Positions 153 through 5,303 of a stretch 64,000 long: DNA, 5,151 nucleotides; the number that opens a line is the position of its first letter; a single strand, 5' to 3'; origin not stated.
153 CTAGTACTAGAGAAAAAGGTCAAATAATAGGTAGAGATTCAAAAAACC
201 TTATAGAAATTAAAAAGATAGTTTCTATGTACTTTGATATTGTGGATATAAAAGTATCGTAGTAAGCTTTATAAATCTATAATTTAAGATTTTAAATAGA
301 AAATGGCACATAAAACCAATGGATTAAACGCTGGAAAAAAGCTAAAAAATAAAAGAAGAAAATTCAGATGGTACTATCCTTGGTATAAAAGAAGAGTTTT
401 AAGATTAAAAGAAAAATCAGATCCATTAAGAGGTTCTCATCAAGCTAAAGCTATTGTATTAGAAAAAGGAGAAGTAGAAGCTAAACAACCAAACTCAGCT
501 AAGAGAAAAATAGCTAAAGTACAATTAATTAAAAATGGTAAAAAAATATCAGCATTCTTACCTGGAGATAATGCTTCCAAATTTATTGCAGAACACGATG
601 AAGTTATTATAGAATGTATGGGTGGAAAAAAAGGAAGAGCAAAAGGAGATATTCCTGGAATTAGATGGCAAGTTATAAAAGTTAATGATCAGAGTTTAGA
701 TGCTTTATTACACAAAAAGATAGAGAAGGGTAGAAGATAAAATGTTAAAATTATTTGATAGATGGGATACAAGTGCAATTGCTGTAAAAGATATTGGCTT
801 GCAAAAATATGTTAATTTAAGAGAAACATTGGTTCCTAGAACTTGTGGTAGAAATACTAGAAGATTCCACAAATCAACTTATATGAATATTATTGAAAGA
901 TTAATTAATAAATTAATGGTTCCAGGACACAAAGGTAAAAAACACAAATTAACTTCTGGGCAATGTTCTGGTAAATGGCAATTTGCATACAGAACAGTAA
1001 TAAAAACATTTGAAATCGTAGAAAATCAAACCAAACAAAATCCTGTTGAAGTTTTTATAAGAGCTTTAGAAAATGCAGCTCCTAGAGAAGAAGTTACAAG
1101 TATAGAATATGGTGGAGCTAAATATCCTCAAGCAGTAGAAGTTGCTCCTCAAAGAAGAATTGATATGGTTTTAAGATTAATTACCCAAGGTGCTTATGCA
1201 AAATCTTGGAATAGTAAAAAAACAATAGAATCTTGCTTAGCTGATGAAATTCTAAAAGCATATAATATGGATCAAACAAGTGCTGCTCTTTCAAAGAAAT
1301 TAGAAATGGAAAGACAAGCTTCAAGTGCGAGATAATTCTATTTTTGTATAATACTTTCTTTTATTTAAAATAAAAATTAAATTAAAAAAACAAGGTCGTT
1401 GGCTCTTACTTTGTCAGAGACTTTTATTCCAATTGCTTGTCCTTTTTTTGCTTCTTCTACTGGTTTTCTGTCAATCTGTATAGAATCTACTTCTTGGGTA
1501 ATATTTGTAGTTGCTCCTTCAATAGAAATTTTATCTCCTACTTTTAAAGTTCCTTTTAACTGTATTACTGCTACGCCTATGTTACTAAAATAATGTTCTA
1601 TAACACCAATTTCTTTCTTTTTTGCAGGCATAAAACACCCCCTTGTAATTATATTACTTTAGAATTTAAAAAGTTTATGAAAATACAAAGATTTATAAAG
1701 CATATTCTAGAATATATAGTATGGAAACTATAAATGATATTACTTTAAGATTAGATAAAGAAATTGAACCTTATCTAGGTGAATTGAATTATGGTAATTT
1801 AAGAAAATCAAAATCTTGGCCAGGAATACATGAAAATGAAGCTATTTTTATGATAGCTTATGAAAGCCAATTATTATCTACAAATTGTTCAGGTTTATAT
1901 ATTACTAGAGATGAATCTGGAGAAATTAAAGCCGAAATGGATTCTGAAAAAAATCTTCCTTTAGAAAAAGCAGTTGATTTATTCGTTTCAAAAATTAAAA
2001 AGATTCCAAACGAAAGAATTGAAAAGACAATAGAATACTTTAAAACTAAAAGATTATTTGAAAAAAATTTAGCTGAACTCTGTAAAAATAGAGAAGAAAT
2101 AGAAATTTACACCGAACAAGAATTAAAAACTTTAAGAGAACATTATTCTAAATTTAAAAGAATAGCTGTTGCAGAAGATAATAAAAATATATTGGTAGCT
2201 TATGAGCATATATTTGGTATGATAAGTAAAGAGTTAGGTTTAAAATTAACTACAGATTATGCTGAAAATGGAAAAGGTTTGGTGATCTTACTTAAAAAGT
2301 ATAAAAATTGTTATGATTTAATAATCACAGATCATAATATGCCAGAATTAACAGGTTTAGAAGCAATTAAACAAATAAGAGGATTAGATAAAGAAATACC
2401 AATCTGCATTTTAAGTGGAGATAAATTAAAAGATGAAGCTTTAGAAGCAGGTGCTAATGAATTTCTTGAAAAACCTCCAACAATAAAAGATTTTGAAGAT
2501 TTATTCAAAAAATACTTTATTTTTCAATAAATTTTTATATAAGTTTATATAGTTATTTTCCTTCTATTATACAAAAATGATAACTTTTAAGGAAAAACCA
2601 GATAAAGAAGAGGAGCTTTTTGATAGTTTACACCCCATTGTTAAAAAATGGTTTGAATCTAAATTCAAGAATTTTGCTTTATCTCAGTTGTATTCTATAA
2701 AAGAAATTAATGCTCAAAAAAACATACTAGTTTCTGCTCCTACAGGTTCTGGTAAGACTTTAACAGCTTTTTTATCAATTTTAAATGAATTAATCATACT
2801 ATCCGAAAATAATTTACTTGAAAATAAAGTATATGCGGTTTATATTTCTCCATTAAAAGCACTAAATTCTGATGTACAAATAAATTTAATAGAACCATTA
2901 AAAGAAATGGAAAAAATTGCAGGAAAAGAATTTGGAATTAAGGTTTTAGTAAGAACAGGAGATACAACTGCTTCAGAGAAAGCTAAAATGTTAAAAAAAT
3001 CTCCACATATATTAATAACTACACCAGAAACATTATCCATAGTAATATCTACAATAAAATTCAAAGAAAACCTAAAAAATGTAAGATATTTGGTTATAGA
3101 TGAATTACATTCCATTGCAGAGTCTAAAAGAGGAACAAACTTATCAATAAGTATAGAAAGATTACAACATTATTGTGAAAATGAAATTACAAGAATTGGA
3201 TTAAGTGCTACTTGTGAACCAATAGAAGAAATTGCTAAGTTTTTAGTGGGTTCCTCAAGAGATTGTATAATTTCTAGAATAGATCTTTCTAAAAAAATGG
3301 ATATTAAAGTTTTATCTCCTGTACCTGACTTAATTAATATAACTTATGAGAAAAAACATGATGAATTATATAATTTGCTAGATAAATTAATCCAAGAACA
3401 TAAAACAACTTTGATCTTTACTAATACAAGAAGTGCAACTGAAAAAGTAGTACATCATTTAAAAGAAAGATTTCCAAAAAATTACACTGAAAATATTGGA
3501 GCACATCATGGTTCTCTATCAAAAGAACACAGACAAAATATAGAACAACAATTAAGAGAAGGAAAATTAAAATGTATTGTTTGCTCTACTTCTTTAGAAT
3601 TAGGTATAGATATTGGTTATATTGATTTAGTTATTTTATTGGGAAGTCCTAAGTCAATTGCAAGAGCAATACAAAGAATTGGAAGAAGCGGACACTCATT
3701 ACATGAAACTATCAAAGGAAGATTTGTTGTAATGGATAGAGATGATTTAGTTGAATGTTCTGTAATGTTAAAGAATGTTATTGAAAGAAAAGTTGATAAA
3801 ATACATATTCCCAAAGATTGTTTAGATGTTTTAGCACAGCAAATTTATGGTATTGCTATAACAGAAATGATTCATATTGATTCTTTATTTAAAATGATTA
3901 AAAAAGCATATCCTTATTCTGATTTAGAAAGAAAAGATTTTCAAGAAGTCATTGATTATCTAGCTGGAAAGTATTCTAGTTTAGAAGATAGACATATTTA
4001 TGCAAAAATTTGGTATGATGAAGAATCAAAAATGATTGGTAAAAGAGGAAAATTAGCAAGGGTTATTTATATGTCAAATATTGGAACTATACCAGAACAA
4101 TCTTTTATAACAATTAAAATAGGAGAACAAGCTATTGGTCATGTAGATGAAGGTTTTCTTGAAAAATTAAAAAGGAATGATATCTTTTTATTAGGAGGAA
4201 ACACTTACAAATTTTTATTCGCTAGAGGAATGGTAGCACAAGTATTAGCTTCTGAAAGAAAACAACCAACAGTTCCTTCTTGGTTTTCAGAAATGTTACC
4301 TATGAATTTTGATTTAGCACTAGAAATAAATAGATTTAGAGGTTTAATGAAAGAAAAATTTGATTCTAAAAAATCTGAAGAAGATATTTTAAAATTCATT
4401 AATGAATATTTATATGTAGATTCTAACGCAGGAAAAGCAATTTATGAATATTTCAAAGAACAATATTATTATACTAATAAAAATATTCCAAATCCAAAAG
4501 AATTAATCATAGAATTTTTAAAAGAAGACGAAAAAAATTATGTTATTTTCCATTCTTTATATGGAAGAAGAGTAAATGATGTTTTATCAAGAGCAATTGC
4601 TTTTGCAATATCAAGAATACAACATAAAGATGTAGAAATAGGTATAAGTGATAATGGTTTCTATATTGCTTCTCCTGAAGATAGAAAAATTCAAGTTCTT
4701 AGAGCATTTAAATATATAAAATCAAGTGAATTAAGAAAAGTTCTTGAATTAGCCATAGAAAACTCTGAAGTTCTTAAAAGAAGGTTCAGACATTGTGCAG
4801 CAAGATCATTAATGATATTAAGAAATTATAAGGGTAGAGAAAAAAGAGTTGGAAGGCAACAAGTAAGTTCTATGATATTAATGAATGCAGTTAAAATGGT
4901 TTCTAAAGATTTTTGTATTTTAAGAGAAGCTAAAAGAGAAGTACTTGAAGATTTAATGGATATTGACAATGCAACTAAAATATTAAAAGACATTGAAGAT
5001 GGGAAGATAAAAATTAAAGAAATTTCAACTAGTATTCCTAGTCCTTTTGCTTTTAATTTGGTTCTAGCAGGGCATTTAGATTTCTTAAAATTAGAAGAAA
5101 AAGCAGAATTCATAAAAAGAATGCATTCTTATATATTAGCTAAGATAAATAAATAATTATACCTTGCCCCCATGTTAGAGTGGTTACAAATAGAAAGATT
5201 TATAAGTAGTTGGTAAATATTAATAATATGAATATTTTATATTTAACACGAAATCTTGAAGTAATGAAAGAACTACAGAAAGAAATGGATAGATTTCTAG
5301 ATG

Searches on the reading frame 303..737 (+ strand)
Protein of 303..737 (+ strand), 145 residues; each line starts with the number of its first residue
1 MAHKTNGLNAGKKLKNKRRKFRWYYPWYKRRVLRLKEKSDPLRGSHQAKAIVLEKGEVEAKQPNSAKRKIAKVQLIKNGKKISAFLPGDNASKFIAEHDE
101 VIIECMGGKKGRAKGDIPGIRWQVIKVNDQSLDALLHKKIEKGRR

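Call 26: search_protein_families(library=pfam, proteins=[window:303-737:+], max_evalue=0.001)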
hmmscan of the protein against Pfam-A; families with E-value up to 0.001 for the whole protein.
window:303-737:+ (145 aa): 1 family
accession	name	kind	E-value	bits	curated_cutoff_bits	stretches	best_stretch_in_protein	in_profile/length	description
PF00164.32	Ribosom_S12_S23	-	2e-36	124.5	22.3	1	36-144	2-109/110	Ribosomal protein S12/S23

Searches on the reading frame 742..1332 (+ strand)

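Call 26: search_protein_families(library=pfam, proteins=[window:742-1332:+], max_evalue=0.001)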
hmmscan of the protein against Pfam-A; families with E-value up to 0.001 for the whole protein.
window:742-1332:+ (197 aa): 1 family
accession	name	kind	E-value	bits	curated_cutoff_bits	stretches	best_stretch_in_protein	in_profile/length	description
PF00177.27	Ribosomal_S7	-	4.9e-39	133.7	24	1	28-197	9-148/148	Ribosomal protein S7p/S5e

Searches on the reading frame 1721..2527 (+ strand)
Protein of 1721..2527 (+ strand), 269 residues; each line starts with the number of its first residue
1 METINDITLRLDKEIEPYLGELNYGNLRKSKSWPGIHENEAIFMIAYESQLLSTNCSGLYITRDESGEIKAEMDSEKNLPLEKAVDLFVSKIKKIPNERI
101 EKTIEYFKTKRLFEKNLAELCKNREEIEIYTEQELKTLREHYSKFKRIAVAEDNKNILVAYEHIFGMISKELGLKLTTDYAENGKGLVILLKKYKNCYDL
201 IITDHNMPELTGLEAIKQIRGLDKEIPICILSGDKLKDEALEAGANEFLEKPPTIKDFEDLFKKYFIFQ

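Call 26: search_protein_families(library=pfam, proteins=[window:1721-2527:+], max_evalue=0.001)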
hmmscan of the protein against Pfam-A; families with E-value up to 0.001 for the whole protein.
window:1721-2527:+ (269 aa): 1 family
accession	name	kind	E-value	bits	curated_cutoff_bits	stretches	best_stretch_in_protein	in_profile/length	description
PF00072.30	Response_reg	-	5.3e-16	59.2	30.2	1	148-257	1-105/111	Response regulator receiver domain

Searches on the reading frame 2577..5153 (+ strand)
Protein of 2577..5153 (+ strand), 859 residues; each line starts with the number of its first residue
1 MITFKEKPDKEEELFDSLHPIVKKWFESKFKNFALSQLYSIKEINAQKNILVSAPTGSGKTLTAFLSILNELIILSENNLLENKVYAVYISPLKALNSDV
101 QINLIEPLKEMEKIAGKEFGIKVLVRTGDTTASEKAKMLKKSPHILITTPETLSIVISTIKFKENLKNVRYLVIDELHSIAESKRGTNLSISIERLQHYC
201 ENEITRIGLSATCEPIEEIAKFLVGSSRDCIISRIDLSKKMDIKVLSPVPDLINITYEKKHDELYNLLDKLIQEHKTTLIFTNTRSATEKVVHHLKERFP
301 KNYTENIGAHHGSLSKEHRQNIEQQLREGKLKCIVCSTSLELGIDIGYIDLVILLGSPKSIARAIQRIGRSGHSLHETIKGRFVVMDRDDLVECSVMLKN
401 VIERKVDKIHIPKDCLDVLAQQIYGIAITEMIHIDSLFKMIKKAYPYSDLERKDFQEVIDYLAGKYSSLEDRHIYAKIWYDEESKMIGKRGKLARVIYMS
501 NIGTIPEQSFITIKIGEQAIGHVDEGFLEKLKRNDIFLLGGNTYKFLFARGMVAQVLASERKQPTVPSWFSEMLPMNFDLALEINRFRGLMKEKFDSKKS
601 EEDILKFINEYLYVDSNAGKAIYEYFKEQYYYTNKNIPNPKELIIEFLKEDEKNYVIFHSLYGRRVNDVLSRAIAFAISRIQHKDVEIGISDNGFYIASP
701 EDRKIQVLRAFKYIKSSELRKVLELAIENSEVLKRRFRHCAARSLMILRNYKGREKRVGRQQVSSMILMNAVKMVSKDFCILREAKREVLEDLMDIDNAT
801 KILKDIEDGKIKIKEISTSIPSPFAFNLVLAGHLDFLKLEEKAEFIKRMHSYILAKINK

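Call 45: search_protein_families(library=pfam, proteins=[window:2577-5153:+], max_evalue=0.001)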
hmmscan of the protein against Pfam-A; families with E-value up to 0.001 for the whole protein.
window:2577-5153:+ (859 aa): 6 families
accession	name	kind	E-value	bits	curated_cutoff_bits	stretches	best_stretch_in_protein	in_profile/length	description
PF08494.16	DEAD_assoc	-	2e-58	197.8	23.5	1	637-825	1-191/191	DEAD/H associated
PF00270.35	DEAD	-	6.8e-33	114.2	26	1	37-216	4-164/167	DEAD/DEAH box helicase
PF19306.5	WH_Lhr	-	7.8e-32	110.4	27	1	401-564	3-166/168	Large helicase-related protein, winged helix domain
PF00271.37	Helicase_C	-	2.9e-22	79.5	23.5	1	264-372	6-107/110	Helicase conserved C-terminal domain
PF04851.21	ResIII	-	7.5e-13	49.2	22.5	1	40-214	20-163/164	Type III restriction enzyme, res subunit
PF22590.2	Cas3-like_C_2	-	2.5e-06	28.1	27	1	275-370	2-100/106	CRISPR-associated nuclease/helicase Cas3, C-terminal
